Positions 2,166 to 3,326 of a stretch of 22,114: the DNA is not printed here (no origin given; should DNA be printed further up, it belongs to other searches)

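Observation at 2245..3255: AT-rich single-gene moron with its own promoter between the spanin genes and the HNH/terminase module: 287-aa protein of unknown family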

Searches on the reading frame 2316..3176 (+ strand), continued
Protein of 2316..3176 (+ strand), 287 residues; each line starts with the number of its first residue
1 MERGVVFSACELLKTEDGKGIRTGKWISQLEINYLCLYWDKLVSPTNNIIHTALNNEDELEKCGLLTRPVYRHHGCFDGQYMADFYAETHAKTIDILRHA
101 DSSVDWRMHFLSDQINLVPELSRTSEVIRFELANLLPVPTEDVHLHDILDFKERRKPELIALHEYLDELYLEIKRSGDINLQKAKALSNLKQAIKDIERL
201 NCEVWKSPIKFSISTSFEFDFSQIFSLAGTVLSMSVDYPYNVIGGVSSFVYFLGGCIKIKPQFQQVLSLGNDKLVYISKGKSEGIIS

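Call 32: search_protein_families(library=pfam, alignment_id=A2, max_evalue=0.0001)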
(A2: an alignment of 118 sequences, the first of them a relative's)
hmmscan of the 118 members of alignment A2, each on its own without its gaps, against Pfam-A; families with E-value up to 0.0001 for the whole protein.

A. member 1, L004:7296-7658:+ (121 aa): 0 families

B. families by the number of members that match (of 118 scanned): 118 families (the first 25 are shown)
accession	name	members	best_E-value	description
PF05940.17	NnrS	3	8.2e-99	NnrS protein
PF03441.19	FAD_binding_7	3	3.5e-43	FAD binding domain of DNA photolyase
PF02082.26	Rrf2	3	5.7e-34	Iron-dependent Transcriptional regulator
PF11911.13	DUF3429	3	2.8e-25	Protein of unknown function (DUF3429)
PF00875.24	DNA_photolyase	3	2.4e-19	DNA photolyase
PF00239.26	Resolvase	2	7.8e-36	Resolvase, N terminal domain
PF08534.16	Redoxin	2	3.1e-22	Redoxin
PF00578.27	AhpC-TSA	2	6.9e-20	AhpC/TSA family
PF00903.31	Glyoxalase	2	4.7e-19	Glyoxalase/Bleomycin resistance protein/Dioxygenase superfamily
PF13905.12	Thioredoxin_8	2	8.6e-18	Thioredoxin-like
PF14289.11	DUF4369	2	1.3e-12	Domain of unknown function (DUF4369)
PF00583.31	Acetyltransf_1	2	2.7e-12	Acetyltransferase (GNAT) family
PF13508.13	Acetyltransf_7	2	1.5e-09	Acetyltransferase (GNAT) domain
PF00085.26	Thioredoxin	2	1.3e-08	Thioredoxin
PF00873.25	ACR_tran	1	5.8e-233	AcrB/AcrD/AcrF family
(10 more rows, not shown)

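Call 33: find_encoding_contigs(protein=P0008, flank=6000, max_places=3)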
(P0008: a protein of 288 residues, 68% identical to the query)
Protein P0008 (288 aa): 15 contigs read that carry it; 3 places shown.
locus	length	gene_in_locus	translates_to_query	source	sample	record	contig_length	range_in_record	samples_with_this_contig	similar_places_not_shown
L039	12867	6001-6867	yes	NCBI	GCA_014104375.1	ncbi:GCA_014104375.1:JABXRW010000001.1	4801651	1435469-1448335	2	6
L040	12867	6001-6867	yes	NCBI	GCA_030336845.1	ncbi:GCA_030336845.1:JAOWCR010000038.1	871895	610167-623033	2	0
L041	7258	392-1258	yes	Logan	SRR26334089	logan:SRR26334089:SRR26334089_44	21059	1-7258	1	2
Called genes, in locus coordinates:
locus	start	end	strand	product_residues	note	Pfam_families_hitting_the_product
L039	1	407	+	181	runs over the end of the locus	-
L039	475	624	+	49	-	-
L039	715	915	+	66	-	-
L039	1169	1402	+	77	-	PF06183:DinI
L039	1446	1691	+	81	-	-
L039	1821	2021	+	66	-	-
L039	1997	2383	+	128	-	PF05866:RusA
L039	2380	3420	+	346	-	PF06147:DUF968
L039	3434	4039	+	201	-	-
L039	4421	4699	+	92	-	PF04971:Phage_holin_2_1 (weak), PF16080:Phage_holin_2_3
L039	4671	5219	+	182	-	PF00959:Phage_lysozyme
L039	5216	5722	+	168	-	PF10721:DUF2514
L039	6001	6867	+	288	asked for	PF19749:DUF6236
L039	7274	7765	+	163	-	PF07278:DUF1441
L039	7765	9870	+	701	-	PF05876:GpA_ATPase, PF20454:GpA_nuclease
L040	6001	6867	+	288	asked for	PF19749:DUF6236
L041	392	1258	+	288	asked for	PF19749:DUF6236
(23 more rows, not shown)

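Call 34: find_encoding_contigs(protein=P0065, flank=6000, max_places=3)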
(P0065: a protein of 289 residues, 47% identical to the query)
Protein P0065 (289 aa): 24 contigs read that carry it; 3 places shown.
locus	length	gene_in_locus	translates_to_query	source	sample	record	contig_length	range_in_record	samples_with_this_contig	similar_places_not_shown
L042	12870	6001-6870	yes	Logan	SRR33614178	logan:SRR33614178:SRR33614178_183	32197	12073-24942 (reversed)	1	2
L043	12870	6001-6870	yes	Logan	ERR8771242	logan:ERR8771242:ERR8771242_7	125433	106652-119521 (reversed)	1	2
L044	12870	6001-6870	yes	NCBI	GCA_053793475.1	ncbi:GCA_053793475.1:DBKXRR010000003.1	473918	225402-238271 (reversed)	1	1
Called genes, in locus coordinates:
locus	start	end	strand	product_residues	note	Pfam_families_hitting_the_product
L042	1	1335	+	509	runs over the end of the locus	PF00270:DEAD, PF04851:ResIII, PF00271:Helicase_C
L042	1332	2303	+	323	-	PF08273:Zn_Ribbon_Prim, PF23639:DUF7146, PF13362:Toprim_3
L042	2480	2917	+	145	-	PF05766:NinG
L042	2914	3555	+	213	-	PF05063:MT-A70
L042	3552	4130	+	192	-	PF06576:DUF1133, PF06530:Phage_antitermQ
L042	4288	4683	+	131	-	PF16931:Phage_holin_8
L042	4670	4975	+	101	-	PF05449:Phage_holin_3_7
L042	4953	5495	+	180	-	PF05838:Glyco_hydro_108, PF09374:PG_binding_3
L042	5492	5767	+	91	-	-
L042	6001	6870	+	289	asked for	PF19749:DUF6236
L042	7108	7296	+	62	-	-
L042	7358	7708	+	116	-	PF01844:HNH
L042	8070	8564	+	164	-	PF05119:Terminase_4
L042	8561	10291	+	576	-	PF03354:TerL_ATPase, PF20441:TerL_nuclease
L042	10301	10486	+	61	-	-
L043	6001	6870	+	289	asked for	PF19749:DUF6236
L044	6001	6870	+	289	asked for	PF19749:DUF6236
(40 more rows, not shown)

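Call 35: find_encoding_contigs(protein=P0039, flank=6000, max_places=3)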
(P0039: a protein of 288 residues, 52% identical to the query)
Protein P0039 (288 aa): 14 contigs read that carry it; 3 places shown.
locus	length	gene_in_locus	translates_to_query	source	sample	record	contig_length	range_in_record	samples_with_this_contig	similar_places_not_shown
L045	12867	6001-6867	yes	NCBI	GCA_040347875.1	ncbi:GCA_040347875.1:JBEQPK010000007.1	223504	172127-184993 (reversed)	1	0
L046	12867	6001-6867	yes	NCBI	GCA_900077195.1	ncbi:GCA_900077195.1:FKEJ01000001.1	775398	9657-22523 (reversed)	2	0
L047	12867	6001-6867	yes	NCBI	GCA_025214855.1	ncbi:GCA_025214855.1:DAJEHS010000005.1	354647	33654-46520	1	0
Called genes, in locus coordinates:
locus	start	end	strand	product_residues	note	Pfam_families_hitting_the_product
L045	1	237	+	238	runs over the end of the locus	PF09669:Phage_pRha, PF03374:ANT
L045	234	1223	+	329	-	PF06147:DUF968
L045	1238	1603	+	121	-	PF06530:Phage_antitermQ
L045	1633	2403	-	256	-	-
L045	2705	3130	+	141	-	PF05099:TerB (weak)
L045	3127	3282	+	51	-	PF13064:DUF3927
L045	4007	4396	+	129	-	PF16931:Phage_holin_8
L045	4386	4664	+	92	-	PF05449:Phage_holin_3_7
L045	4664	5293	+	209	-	PF00182:Glyco_hydro_19 (weak)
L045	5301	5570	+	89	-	-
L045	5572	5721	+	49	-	-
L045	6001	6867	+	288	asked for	PF19749:DUF6236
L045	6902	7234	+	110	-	-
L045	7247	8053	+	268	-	PF09327:Phage_Tail_Tip (weak)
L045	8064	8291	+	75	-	-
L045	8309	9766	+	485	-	-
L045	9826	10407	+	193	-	PF13392:HNH_3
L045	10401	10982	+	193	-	-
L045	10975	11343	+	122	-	PF01844:HNH (weak)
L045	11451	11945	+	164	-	PF03592:Terminase_2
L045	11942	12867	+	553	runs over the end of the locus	PF03354:TerL_ATPase, PF20441:TerL_nuclease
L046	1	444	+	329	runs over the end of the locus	PF06147:DUF968, PF16784:HNHc_6 (weak)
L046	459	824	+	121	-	PF06530:Phage_antitermQ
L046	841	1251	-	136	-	-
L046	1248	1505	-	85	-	-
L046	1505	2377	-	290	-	-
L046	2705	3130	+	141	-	PF05099:TerB (faint)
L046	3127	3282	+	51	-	PF13064:DUF3927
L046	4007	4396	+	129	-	PF16931:Phage_holin_8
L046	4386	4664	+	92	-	PF05449:Phage_holin_3_7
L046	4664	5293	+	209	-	PF00182:Glyco_hydro_19 (weak)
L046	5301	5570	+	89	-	-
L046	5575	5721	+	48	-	-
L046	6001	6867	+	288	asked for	PF19749:DUF6236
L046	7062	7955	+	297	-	PF09327:Phage_Tail_Tip (faint)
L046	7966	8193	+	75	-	-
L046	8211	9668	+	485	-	-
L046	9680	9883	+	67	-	-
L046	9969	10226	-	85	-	-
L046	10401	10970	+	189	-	PF13392:HNH_3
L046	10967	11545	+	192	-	-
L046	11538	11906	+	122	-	PF01844:HNH (weak)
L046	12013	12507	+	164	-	PF03592:Terminase_2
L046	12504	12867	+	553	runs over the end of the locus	PF03354:TerL_ATPase, PF20441:TerL_nuclease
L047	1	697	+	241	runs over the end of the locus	PF09669:Phage_pRha, PF03374:ANT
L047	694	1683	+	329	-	PF06147:DUF968, PF16784:HNHc_6 (weak)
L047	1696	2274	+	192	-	PF06576:DUF1133, PF06530:Phage_antitermQ (weak)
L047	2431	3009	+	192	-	-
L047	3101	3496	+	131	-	PF16931:Phage_holin_8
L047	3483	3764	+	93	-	PF05449:Phage_holin_3_7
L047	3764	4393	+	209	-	PF00182:Glyco_hydro_19 (weak)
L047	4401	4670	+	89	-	-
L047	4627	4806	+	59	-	-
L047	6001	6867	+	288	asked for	PF19749:DUF6236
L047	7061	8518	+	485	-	-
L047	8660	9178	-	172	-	-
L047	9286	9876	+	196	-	-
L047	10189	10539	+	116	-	PF01844:HNH, PF14279:HNH_5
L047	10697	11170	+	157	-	PF05119:Terminase_4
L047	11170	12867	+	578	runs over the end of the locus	PF03354:TerL_ATPase, PF20441:TerL_nuclease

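Call 41: fold_search(model_id=the predicted structure, library=pdb)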
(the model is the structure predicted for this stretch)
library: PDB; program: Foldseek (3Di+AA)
matches with E <= 10: 809; with E <= 0.001: 0
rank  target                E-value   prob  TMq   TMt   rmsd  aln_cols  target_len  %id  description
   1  9c6a_B                2.0e-02  0.60  0.24  0.36   7.1       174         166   12  The CRISPR associated adenosine deaminase Cad1-CARF in the apo form (released 2024-10-30)
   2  6ta5_E                2.0e-02  0.33  0.16  0.14  23.8       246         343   10  OprM-MexA complex from the MexAB-OprM Pseudomonas aeruginosa whole assembly reconstituted in nanodiscs (released 2020-09-16)
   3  4nat_B                2.6e-02  0.33  0.16  0.25  11.1       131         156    8  Inhibitors of 4-Phosphopanthetheine Adenylyltransferase (released 2014-03-12)
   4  6lg0_D                3.8e-02  0.38  0.20  0.14   6.0       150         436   11  Crystal structure of SbCGTa in complex with UDP (released 2020-11-18)
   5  7l7g_I                3.8e-02  0.16  0.19  0.22  16.6       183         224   15  Electron cryo-microscopy of the eukaryotic translation initiation factor 2B from Homo sapiens (updated model of PDB ID (released 2021-03-24)
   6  3pxu                  4.3e-02  0.23  0.17  0.25  10.9       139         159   12  Crystal structure of phosphopantetheine adenylyltransferase from Burkholderia pseudomallei bound to dephospho-coenzyme A (released 2010-12-22)
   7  6lfz_A                5.2e-02  0.35  0.19  0.14   5.7       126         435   10  Crystal structure of SbCGTb in complex with UDPG (released 2020-11-18)
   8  9c67_F                5.5e-02  0.75  0.23  0.14   7.3       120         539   12  cryoEM structure of CRISPR associated effector, CARF-Adenosine deaminase 1, Cad1, in apo form (released 2024-10-30)
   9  9c6c_F                6.3e-02  0.75  0.24  0.13   6.0       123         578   10  cryoEM structure of CRISPR associated effector, CARF-Adenosine deaminase 1, Cad1, in apo form with ATP (symmetric site (released 2024-10-30)
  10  4dql_A                6.3e-02  0.41  0.21  0.17   6.5       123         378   10  Crystal structure of the FAD binding domain of cytochrome P450 BM3 in complex with NADP+ (released 2012-03-07)
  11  1gn8_A                7.1e-02  0.18  0.16  0.24  11.2       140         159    9  PHOSPHOPANTETHEINE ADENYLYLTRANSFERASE IN COMPLEX WITH Mn2+ATP FROM ESCHERICHIA COLI (released 2002-01-17)
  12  6ta5_D                7.6e-02  0.18  0.16  0.14  23.6       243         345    8  OprM-MexA complex from the MexAB-OprM Pseudomonas aeruginosa whole assembly reconstituted in nanodiscs (released 2020-09-16)
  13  9c77_B                8.0e-02  0.57  0.23  0.12   6.8       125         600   12  cryoEM structure of CRISPR associated effector, CARF-Adenosine deaminase 1, Cad1, in cA4 bound form with ATP. (released 2024-10-30)
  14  3cq9_B                9.1e-02  0.14  0.18  0.21  13.2       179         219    8  Crystal structure of the lp_1622 protein from Lactobacillus plantarum. Northeast Structural Genomics Consortium target (released 2008-04-15)
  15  6lfz_B                9.7e-02  0.47  0.22  0.15   5.1       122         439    8  Crystal structure of SbCGTb in complex with UDPG (released 2020-11-18)
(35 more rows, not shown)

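Call 48: find_encoding_contigs(protein=P0053, flank=6000, max_places=2)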
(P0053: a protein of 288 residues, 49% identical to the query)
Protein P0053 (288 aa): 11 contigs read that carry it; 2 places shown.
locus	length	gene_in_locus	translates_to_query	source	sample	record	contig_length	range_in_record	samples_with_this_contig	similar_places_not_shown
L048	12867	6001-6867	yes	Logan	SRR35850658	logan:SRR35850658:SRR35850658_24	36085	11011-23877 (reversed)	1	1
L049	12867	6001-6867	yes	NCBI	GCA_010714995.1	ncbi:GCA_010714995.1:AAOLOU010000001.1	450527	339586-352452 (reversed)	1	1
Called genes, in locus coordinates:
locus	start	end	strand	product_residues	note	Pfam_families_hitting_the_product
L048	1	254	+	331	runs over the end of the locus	PF06147:DUF968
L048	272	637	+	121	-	PF06530:Phage_antitermQ, PF06576:DUF1133 (weak)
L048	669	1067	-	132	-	-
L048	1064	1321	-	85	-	-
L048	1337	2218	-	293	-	-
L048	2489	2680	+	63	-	-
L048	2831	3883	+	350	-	PF01555:N6_N4_Mtase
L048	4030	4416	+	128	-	PF16931:Phage_holin_8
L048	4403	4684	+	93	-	PF05449:Phage_holin_3_7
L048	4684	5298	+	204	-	PF00182:Glyco_hydro_19 (weak)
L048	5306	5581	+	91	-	-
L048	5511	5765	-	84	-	-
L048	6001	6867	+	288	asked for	PF19749:DUF6236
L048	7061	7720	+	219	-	-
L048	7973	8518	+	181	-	PF07471:Phage_Nu1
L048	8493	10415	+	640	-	PF05876:GpA_ATPase, PF20454:GpA_nuclease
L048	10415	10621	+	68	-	PF02831:gpW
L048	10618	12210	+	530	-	PF05136:Phage_portal_2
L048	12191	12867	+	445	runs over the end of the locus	PF25145:NfeD1b_N, PF01343:Peptidase_S49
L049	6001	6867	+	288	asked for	PF19749:DUF6236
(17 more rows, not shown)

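Call 49: find_encoding_contigs(protein=P0083, flank=6000, max_places=2)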
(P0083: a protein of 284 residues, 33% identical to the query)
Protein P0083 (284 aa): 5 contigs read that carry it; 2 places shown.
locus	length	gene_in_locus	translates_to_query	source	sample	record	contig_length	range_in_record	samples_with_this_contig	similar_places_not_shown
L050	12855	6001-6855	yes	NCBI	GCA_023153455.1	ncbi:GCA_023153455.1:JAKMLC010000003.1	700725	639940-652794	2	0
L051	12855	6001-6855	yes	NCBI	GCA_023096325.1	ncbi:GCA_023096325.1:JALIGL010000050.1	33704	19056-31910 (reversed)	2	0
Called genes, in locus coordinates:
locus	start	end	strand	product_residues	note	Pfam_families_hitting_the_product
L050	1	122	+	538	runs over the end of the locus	PF00270:DEAD, PF04851:ResIII, PF00271:Helicase_C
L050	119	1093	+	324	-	PF08273:Zn_Ribbon_Prim, PF23639:DUF7146, PF13362:Toprim_3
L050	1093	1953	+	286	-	-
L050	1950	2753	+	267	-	PF27659:CHP02642 (faint), PF03589:Antiterm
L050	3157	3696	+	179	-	PF15956:DUF4760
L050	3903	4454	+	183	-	PF01973:MptE-like (faint)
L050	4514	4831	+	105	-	-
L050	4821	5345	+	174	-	PF00959:Phage_lysozyme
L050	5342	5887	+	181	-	-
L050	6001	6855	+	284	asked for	PF19749:DUF6236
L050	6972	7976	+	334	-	PF00589:Phage_integrase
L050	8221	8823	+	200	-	-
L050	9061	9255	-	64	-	PF07411:DUF1508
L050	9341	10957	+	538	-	-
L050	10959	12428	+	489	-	PF06381:Phage_portal_3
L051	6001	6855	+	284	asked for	PF19749:DUF6236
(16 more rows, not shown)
